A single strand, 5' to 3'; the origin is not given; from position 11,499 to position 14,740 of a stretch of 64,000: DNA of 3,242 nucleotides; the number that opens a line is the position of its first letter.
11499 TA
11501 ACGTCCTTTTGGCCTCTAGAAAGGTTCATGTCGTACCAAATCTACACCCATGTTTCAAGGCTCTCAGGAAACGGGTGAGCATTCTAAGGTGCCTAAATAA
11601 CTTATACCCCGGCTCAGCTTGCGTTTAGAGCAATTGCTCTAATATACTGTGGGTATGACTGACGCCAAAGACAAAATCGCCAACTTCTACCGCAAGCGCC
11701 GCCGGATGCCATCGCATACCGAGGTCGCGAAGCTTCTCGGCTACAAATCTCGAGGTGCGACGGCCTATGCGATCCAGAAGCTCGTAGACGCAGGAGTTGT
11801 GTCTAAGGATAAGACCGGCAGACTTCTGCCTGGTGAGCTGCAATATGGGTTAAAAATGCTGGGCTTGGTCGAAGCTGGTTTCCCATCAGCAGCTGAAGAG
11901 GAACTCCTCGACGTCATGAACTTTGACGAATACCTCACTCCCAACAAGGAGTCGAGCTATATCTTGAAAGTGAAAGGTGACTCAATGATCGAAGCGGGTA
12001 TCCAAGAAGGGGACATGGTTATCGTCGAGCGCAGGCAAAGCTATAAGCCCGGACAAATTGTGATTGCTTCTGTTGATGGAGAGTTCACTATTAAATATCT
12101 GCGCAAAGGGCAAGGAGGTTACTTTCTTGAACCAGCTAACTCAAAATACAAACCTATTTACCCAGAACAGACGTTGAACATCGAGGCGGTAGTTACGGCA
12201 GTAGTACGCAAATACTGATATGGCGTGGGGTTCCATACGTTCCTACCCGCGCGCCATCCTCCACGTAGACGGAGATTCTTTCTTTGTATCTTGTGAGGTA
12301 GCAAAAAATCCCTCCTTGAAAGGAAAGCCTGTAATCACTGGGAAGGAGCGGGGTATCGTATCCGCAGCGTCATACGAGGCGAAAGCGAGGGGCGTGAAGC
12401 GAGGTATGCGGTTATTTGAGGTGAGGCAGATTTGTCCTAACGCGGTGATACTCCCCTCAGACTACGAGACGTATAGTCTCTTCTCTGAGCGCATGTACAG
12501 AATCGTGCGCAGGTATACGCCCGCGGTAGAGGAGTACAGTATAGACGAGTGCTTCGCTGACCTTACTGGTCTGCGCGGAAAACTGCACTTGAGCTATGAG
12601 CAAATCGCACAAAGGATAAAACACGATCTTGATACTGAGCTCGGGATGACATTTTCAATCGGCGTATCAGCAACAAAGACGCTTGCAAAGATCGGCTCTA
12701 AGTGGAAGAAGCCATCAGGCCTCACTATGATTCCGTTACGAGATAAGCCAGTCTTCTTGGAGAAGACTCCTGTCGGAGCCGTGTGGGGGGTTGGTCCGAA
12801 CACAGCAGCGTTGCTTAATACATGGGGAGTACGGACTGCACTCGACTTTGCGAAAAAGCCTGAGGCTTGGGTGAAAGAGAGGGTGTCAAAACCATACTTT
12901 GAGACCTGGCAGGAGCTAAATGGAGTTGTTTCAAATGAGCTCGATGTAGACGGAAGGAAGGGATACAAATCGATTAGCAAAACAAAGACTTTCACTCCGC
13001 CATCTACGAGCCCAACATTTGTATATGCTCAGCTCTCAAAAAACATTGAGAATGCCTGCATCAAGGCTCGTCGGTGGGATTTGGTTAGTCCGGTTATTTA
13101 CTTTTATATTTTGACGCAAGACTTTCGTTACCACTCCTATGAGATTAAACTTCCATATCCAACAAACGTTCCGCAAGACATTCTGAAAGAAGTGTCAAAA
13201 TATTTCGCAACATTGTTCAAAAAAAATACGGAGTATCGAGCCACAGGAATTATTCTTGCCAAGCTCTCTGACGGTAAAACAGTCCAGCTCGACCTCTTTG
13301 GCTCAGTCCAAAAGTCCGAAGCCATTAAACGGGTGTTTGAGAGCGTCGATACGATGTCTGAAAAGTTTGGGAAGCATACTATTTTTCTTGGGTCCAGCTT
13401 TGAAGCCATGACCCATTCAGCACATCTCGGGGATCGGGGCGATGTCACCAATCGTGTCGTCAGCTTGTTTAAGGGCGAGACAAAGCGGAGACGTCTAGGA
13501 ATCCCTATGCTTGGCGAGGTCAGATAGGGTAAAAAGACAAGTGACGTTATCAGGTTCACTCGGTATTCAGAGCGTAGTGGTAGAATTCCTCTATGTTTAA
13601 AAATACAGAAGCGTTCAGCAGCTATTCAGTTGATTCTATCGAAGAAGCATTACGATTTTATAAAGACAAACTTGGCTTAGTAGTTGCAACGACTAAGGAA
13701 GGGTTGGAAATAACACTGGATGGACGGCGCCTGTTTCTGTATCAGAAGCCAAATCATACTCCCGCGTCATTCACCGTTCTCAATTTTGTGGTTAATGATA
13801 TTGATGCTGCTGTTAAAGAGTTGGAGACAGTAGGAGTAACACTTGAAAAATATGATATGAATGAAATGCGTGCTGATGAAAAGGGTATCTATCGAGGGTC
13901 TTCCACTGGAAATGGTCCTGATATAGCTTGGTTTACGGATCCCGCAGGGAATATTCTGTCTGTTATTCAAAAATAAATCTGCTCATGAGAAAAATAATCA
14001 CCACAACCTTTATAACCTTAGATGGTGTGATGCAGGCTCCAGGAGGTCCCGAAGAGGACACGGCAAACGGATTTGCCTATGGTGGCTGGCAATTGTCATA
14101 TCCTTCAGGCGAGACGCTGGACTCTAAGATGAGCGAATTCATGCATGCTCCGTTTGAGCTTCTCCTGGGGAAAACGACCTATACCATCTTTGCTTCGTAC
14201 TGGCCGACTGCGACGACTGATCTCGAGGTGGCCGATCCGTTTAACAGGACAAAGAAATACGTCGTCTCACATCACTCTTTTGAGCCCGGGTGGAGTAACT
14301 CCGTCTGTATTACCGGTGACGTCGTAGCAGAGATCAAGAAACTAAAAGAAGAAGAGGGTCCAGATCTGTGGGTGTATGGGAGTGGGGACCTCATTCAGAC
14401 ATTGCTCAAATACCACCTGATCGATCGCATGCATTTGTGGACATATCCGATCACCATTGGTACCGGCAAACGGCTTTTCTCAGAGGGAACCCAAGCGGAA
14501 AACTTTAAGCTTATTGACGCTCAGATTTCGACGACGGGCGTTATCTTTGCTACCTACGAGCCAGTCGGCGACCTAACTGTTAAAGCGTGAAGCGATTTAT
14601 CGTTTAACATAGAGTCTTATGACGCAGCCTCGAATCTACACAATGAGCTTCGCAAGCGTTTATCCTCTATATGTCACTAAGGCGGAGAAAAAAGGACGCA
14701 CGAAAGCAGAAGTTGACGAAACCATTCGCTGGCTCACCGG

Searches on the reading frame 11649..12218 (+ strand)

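Call 81: search_protein_families(library=pfam, proteins=[window:11649-12218:+], max_evalue=0.001)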
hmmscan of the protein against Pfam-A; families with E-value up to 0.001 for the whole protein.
window:11649-12218:+ (189 aa): 1 family
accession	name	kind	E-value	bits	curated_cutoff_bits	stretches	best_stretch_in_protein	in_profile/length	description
PF00717.28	Peptidase_S24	-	3.4e-28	98.1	23.3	1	70-182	2-115/116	Peptidase S24-like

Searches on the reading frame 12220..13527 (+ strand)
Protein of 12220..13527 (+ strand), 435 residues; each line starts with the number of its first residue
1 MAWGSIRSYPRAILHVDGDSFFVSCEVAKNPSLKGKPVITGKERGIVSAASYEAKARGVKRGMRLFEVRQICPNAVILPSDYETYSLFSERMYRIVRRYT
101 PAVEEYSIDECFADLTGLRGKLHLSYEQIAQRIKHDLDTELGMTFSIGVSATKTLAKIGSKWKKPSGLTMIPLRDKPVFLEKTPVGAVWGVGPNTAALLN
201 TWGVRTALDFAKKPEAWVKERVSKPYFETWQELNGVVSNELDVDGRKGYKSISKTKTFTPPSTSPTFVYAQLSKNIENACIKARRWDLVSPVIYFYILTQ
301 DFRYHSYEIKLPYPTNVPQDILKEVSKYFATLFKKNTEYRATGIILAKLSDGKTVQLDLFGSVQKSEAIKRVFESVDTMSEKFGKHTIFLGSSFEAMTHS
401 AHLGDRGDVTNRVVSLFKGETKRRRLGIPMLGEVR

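Call 17: search_protein_families(library=pfam, proteins=[window:12220-13527:+], max_evalue=0.001)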
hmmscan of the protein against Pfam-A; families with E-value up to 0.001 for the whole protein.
window:12220-13527:+ (435 aa): 3 families
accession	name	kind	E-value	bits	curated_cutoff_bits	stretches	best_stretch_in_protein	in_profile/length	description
PF00817.25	IMS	-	2.1e-48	164.4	23.2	1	16-160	1-147/148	impB/mucB/samB family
PF11799.13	IMS_C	-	8e-14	52.4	20.7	1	250-359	2-109/109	impB/mucB/samB family C-terminal domain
PF11798.14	IMS_HHH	-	9.8e-05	22.8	24.4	1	177-204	5-32/32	IMS family HHH motif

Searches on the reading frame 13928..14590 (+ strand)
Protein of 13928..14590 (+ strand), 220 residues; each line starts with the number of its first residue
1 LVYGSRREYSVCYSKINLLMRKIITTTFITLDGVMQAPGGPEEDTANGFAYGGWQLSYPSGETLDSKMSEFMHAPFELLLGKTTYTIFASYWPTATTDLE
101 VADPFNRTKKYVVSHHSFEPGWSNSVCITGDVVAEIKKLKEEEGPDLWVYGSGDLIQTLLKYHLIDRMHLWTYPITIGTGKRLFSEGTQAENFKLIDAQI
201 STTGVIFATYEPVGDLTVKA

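Call 81: search_protein_families(library=pfam, proteins=[window:13928-14590:+], max_evalue=0.001)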
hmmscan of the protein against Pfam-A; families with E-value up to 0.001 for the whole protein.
window:13928-14590:+ (220 aa): 1 family
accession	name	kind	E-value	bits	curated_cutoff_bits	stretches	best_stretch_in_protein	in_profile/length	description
PF01872.23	RibD_C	-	5e-19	69.3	24.1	1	21-204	1-194/197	RibD C-terminal domain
